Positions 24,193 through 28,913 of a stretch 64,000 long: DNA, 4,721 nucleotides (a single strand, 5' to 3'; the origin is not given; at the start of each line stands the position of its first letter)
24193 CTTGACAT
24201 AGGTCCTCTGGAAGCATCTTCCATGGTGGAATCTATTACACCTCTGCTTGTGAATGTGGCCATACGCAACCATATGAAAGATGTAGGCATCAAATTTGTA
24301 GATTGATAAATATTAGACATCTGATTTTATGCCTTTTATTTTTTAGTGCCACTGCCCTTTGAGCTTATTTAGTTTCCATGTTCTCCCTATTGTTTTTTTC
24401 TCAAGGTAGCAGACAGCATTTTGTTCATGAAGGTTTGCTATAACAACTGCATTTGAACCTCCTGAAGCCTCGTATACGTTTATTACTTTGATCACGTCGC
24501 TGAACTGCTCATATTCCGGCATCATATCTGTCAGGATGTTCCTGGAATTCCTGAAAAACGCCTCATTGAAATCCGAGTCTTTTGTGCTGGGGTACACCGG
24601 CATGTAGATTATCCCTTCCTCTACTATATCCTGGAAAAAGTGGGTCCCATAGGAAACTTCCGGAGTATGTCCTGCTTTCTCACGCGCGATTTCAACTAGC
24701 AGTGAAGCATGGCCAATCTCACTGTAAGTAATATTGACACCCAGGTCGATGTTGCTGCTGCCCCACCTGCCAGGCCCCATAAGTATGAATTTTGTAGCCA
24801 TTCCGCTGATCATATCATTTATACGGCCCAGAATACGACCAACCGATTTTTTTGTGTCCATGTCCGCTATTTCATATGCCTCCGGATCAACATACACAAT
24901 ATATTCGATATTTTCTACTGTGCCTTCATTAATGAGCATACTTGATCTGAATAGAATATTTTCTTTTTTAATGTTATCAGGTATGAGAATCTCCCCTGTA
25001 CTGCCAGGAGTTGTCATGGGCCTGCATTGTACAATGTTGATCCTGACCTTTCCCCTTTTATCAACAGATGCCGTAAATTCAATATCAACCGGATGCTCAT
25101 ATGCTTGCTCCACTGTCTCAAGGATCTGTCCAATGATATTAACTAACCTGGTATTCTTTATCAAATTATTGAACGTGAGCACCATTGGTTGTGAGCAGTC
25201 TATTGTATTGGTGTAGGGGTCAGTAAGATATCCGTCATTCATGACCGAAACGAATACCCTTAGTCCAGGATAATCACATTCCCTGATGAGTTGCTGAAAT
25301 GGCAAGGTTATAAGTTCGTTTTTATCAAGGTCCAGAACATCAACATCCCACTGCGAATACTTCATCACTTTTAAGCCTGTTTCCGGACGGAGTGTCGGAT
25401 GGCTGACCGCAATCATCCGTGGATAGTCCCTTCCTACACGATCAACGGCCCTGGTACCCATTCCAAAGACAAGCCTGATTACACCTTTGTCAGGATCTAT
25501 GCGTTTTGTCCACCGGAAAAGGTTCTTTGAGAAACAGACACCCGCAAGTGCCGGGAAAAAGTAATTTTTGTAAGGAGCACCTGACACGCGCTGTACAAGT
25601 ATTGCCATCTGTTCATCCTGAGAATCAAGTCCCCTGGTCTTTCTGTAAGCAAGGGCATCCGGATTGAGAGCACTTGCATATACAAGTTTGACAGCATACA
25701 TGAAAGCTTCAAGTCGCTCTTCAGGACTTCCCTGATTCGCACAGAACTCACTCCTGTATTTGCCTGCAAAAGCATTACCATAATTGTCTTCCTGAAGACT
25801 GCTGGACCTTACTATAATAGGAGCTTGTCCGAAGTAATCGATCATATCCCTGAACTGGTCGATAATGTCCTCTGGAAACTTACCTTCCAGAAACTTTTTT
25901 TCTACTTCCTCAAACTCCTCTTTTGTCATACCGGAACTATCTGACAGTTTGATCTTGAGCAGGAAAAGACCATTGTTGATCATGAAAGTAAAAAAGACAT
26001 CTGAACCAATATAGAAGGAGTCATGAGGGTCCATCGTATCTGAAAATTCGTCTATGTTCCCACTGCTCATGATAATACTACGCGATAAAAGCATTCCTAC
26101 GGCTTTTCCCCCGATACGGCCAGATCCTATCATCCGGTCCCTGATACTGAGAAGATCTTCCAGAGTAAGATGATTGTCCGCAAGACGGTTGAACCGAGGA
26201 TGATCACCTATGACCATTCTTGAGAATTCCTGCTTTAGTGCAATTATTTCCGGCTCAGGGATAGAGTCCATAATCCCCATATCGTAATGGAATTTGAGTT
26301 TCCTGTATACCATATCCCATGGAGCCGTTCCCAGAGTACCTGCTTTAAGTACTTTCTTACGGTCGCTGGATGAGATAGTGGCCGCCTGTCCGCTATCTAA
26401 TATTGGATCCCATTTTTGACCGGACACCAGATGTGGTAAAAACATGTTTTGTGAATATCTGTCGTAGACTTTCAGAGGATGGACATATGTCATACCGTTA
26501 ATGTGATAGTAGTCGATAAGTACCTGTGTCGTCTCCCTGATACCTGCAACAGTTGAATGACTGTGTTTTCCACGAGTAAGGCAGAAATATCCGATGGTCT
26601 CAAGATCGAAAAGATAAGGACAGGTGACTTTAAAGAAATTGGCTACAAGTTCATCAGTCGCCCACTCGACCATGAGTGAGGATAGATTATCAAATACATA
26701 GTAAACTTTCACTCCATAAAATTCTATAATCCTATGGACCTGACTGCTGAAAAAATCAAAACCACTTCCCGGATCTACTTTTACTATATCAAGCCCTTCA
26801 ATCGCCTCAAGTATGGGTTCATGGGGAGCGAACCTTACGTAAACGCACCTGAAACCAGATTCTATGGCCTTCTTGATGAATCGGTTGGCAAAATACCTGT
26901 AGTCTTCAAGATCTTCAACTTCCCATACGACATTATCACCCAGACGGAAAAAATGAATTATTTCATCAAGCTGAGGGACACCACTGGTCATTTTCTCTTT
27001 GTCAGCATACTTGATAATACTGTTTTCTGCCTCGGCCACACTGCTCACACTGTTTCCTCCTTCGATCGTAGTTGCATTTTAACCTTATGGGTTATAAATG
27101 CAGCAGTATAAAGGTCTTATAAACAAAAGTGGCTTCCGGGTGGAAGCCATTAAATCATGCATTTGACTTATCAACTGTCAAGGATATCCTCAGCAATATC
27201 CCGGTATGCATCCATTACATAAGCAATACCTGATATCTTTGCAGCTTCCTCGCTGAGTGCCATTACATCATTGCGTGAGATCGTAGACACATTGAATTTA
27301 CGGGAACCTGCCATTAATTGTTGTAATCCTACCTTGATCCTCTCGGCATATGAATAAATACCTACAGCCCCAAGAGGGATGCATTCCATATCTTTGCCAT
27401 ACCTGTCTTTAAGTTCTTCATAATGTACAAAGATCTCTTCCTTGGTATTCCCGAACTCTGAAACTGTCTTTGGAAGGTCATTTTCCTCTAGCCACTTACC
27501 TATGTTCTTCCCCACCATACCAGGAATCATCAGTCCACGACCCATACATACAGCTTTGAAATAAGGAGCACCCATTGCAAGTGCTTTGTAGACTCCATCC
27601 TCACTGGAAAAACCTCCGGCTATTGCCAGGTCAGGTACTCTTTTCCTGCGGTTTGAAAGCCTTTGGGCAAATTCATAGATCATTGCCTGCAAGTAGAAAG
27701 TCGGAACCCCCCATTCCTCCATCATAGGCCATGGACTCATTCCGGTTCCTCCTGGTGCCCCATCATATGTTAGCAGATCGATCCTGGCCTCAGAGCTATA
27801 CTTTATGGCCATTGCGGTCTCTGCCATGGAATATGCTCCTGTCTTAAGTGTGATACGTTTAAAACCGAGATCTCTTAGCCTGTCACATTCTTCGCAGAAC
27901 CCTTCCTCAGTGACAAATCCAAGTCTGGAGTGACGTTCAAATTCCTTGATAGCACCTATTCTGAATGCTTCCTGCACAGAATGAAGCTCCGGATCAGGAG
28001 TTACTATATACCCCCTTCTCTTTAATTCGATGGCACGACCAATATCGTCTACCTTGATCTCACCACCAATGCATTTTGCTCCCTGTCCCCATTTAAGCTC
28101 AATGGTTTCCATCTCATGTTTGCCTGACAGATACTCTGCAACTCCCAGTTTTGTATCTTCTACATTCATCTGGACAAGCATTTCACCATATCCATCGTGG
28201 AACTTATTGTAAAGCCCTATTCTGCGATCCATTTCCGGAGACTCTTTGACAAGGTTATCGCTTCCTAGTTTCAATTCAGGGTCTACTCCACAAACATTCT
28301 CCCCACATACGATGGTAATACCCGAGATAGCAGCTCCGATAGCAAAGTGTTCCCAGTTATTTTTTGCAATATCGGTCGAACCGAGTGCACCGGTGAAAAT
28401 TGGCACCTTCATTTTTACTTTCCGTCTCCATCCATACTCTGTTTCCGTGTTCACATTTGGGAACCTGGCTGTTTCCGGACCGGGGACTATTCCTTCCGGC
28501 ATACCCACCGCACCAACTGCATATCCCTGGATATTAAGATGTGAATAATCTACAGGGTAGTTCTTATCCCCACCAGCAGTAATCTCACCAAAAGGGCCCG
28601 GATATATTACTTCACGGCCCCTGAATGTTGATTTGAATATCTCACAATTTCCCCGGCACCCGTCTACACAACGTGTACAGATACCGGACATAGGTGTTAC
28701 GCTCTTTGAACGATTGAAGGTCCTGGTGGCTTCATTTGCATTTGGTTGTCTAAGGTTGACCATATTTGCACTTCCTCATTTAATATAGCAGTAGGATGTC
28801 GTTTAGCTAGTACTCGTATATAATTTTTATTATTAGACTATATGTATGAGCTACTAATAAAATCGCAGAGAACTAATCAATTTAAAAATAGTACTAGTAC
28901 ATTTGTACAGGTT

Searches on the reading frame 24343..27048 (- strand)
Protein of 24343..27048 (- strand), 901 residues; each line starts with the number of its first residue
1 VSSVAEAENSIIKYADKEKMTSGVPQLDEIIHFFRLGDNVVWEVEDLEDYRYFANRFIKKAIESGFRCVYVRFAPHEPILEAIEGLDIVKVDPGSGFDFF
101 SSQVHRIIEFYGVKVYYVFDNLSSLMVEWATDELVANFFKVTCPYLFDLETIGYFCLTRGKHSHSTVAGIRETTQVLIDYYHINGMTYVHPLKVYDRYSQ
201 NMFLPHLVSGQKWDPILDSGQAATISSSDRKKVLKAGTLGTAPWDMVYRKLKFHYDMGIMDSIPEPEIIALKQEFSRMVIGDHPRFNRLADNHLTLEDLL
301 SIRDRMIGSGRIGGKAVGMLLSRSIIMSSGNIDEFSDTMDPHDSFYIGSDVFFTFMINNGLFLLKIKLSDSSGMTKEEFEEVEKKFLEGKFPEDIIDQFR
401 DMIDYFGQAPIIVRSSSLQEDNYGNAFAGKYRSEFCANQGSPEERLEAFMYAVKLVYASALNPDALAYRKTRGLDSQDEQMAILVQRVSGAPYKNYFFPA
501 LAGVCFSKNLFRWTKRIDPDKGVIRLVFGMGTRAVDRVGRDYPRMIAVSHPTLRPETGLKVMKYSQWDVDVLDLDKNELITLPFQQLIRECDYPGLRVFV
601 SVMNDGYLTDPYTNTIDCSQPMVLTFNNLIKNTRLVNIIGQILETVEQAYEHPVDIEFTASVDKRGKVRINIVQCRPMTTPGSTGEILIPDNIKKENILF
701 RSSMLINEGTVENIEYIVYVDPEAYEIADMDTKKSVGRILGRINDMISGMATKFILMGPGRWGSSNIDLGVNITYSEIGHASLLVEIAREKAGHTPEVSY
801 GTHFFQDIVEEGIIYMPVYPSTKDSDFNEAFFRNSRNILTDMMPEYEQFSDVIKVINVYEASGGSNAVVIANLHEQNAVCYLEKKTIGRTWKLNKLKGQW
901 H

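Call 60: search_protein_families(library=pfam, proteins=[window:24343-27048:-], max_evalue=0.00001)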
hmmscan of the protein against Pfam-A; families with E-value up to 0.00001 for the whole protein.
window:24343-27048:- (901 aa): 1 family
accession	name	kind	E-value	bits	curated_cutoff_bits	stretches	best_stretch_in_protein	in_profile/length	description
PF01326.24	PPDK_N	-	3.5e-49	168.3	27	1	311-683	3-314/328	Pyruvate phosphate dikinase, AMP/ATP-binding domain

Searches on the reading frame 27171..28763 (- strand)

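Call 60: search_protein_families(library=pfam, proteins=[window:27171-28763:-], max_evalue=0.00001)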
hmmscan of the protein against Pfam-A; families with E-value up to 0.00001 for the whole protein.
window:27171-28763:- (530 aa): 1 family
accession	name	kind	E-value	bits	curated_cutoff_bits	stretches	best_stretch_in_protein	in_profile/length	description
PF01645.23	Glu_synthase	-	1.4e-15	57.8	20.4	1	113-412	60-308/369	Conserved region in glutamate synthase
